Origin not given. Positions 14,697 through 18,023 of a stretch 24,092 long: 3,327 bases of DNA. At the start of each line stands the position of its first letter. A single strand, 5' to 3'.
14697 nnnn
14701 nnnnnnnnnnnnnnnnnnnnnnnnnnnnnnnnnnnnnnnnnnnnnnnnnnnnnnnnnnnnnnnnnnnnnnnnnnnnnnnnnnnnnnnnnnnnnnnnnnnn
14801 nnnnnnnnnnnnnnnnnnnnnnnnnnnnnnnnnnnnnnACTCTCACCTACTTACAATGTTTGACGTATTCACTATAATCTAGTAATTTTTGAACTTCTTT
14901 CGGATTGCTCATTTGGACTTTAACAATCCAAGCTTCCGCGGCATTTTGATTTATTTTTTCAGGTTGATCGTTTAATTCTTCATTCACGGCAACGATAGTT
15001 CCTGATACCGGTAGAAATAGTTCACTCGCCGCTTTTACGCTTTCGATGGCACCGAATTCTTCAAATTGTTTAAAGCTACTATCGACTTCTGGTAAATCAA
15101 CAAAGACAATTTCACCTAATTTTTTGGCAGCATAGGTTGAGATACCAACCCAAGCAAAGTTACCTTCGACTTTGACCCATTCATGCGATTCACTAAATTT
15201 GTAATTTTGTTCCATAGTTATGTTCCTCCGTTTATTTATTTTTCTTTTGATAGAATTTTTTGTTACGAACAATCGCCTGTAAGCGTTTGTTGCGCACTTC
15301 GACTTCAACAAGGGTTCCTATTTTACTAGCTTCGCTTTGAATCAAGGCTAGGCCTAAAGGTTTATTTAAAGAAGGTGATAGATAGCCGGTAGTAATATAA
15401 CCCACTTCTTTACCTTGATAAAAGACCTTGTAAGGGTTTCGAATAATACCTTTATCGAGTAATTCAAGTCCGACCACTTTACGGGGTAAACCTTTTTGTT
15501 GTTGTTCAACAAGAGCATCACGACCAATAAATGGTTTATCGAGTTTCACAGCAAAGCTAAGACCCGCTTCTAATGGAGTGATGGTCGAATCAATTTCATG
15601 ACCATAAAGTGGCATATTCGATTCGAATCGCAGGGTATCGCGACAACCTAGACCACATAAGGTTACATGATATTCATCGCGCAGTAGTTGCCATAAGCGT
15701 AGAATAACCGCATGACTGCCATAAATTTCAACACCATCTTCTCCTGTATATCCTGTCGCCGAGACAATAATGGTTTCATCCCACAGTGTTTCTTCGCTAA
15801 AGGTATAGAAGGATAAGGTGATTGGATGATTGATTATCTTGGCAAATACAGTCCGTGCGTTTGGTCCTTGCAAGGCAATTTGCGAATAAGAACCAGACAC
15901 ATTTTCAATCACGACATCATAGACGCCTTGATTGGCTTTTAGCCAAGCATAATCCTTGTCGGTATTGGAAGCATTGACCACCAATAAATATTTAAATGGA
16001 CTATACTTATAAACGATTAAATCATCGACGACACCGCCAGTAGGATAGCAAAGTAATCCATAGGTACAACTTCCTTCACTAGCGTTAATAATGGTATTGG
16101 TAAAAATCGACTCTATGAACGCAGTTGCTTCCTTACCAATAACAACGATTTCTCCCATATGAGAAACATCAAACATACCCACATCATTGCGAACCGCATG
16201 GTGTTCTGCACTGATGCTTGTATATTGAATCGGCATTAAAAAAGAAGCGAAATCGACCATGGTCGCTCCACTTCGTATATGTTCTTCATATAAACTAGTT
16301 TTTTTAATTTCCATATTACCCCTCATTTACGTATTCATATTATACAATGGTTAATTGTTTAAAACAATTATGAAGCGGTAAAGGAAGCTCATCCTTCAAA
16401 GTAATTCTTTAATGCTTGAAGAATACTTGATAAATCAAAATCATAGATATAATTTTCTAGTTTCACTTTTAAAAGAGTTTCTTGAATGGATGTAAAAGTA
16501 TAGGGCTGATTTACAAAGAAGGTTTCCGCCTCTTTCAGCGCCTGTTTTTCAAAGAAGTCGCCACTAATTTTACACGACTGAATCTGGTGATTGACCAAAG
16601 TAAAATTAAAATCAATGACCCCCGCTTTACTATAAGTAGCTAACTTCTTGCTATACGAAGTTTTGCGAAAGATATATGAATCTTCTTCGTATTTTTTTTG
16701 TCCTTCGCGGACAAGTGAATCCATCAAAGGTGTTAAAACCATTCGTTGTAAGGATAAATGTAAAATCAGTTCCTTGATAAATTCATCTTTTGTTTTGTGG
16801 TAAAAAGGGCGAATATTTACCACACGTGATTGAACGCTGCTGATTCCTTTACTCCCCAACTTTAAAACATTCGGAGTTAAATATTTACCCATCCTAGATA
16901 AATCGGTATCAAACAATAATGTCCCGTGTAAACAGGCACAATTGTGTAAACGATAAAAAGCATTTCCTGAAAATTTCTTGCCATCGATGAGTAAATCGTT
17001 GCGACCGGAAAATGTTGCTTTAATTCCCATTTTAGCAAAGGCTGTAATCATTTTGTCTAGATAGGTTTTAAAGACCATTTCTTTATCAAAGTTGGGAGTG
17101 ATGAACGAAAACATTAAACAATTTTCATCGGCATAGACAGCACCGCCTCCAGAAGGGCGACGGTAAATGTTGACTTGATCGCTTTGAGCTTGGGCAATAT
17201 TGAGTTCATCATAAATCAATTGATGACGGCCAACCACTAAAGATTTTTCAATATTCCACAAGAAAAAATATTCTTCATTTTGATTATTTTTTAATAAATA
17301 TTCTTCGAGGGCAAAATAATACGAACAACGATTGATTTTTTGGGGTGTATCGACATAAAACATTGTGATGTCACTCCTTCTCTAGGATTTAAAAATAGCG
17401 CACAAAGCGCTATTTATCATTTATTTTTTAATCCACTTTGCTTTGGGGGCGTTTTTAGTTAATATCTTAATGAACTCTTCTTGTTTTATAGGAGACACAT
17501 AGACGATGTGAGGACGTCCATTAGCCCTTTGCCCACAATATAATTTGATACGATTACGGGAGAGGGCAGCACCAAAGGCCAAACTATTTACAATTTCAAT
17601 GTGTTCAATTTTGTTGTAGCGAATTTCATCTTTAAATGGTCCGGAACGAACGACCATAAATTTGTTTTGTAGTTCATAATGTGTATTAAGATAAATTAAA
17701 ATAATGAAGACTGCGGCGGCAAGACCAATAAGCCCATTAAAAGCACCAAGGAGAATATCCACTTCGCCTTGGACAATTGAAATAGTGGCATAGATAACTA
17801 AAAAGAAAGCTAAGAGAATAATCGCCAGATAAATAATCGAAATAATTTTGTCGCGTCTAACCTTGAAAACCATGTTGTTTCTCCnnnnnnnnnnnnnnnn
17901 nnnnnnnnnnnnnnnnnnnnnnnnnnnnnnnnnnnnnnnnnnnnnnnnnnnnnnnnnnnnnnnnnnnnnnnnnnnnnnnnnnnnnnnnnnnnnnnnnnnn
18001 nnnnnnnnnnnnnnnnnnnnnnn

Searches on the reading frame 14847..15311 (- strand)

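Call 10: search_protein_families(library=pfam, proteins=[window:14847-15311:-], max_evalue=0.001)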
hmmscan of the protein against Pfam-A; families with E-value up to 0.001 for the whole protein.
window:14847-15311:- (154 aa): 1 family
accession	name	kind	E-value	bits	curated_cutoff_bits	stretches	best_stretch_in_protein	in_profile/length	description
PF01597.25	GCV_H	-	1.6e-37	128.5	22.2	1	38-154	2-120/122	Glycine cleavage H-protein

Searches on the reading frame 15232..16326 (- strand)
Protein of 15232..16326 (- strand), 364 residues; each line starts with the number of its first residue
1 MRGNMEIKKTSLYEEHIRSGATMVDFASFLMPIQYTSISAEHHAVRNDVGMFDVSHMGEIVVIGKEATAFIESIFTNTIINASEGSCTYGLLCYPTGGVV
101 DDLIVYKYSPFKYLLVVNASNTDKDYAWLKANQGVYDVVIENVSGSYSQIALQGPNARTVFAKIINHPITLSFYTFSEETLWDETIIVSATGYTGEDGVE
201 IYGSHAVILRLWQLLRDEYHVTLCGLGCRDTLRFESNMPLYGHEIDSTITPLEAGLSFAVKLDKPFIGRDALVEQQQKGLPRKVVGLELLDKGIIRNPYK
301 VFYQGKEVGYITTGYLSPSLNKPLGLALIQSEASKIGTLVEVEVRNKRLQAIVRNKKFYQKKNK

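Call 10: search_protein_families(library=pfam, proteins=[window:15232-16326:-], max_evalue=0.001)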
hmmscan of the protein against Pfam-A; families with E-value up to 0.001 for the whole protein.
window:15232-16326:- (364 aa): 2 families
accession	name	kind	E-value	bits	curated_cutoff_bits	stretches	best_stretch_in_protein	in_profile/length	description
PF01571.26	GCV_T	-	5.5e-80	268.7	25.6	1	12-258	1-254/255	Aminomethyltransferase folate-binding domain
PF08669.17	GCV_T_C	-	5.1e-20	71.6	25.9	1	282-359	1-79/80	Glycine cleavage T-protein C-terminal barrel domain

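Call 37: find_related_loci(query=window:15232-16326:-, collection=genome_contigs, flank=10000)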
Query window:15232-16326:- (364 aa) in genome_contigs; peptide patterns used: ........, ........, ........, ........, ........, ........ (x = any residue, [..] = any of these).
525 stretches matched a pattern; 273 encode a relative of the query (tblastn E <= 1e-3); the best 80 are kept; 80 distinct loci.
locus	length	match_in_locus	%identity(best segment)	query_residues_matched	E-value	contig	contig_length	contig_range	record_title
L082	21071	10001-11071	53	8-362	1e-120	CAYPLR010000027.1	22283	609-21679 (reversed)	MAG TPA_asm: uncultured Bacteroidales bacterium isolate binchicken_co117_57 genome assembly, contig: NODE_4397_length_22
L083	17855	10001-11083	52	7-364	2e-119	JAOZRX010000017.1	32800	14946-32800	MAG: Candidatus Izemoplasma sp. isolate GMC6.maxbin2.120_sub GMC6_676_length_32800_cov_10.619484, whole genome shotgun s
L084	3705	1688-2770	51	7-364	4e-120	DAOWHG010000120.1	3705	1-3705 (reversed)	MAG TPA_asm: Mycoplasmatota bacterium isolate CSMAG_2011 CSMAG_2011_k141_3691952_length_3705_cov_30.0000, whole genome s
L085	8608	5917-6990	51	7-361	4e-117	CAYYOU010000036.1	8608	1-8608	MAG TPA_asm: uncultured Candidatus Izemoplasmatales bacterium isolate binchicken_co47_178 genome assembly, contig: NODE_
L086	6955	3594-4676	50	7-364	3e-116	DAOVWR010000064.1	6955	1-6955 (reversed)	MAG TPA_asm: Mycoplasmatota bacterium isolate CSMAG_1736 CSMAG_1736_k141_1749768_length_6955_cov_12.5239, whole genome s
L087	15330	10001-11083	49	7-364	2e-115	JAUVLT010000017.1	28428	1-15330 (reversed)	MAG: Mycoplasmatota bacterium isolate CSMAG_513 CSMAG_513_k141_622134_length_28428_cov_12.0000, whole genome shotgun seq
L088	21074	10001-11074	49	5-360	5e-110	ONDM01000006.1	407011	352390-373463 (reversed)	uncultured Prevotellaceae bacterium isolate RUG207 genome assembly, contig: scaffold_6, whole genome shotgun sequence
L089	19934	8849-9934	48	8-362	5e-110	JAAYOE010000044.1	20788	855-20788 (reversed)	MAG: Tissierellia bacterium isolate AS21ysBPME_327 58505_AS21, whole genome shotgun sequence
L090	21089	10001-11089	49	7-364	5e-110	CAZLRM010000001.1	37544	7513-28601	MAG TPA_asm: uncultured Christensenellaceae bacterium isolate SRP192927_co6_269 genome assembly, contig: NODE_1821_lengt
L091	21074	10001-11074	49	5-360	1e-109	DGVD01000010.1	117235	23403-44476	MAG TPA_asm: Bacteroidales bacterium UBA4293 UBA4293_contig_5101, whole genome shotgun sequence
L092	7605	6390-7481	46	5-361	7e-109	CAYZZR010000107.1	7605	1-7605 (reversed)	MAG TPA_asm: uncultured Tissierella sp. isolate SRP192927_co4_677 genome assembly, contig: NODE_25454_length_7605_cov_4.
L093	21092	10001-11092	45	6-364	3e-107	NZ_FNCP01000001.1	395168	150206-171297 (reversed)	Desulfosporosinus hippei DSM 8344, whole genome shotgun sequence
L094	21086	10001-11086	45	6-362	5e-107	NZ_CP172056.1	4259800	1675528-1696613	Desulfitobacterium sp. Sab5 chromosome, complete genome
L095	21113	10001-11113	46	6-364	2e-106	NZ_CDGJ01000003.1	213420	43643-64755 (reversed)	Acididesulfobacillus acetoxydans strain INE, whole genome shotgun sequence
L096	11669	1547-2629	45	6-364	2e-105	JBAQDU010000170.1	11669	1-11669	MAG: Clostridiaceae bacterium isolate MFD10577_ilm_asm_bin29 k127_101328, whole genome shotgun sequence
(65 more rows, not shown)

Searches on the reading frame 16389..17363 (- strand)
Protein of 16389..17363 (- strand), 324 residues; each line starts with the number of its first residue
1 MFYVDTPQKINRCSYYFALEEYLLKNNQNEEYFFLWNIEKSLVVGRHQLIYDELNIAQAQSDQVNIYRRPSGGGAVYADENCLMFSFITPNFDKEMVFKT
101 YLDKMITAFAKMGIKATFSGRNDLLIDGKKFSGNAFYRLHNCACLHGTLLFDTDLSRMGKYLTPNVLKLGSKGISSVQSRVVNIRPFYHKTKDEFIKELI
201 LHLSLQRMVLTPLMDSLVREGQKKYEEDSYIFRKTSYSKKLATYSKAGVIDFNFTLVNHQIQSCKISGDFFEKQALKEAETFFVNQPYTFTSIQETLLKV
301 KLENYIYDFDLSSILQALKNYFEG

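Call 10: search_protein_families(library=pfam, proteins=[window:16389-17363:-], max_evalue=0.001)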
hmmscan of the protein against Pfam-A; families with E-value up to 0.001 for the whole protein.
window:16389-17363:- (324 aa): 3 families
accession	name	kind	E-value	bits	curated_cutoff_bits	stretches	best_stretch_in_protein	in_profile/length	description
PF21948.1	LplA-B_cat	-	6.3e-51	173.6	27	1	15-201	4-197/200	Lipoyl protein ligase A/B catalytic domain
PF10437.14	Lip_prot_lig_C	-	1.5e-13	50.9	24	1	237-318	4-85/85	Bacterial lipoate protein ligase C-terminus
PF03099.24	BPL_LplA_LipB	-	2.2e-08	34.5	21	1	48-153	10-132/133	Biotin/lipoate A/B protein ligase family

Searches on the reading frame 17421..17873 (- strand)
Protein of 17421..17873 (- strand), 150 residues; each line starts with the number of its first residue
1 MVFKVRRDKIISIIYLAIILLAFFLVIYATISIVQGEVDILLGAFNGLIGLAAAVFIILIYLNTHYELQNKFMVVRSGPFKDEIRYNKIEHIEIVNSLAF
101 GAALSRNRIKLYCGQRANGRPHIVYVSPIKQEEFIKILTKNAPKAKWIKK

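Call 10: search_protein_families(library=pfam, proteins=[window:17421-17873:-], max_evalue=0.001)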
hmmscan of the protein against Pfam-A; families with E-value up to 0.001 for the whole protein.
window:17421-17873:- (150 aa): 1 family
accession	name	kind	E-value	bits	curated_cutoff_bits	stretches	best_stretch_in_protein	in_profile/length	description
PF06713.17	bPH_4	-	5e-16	59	22.9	1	64-141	1-73/74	Bacterial PH domain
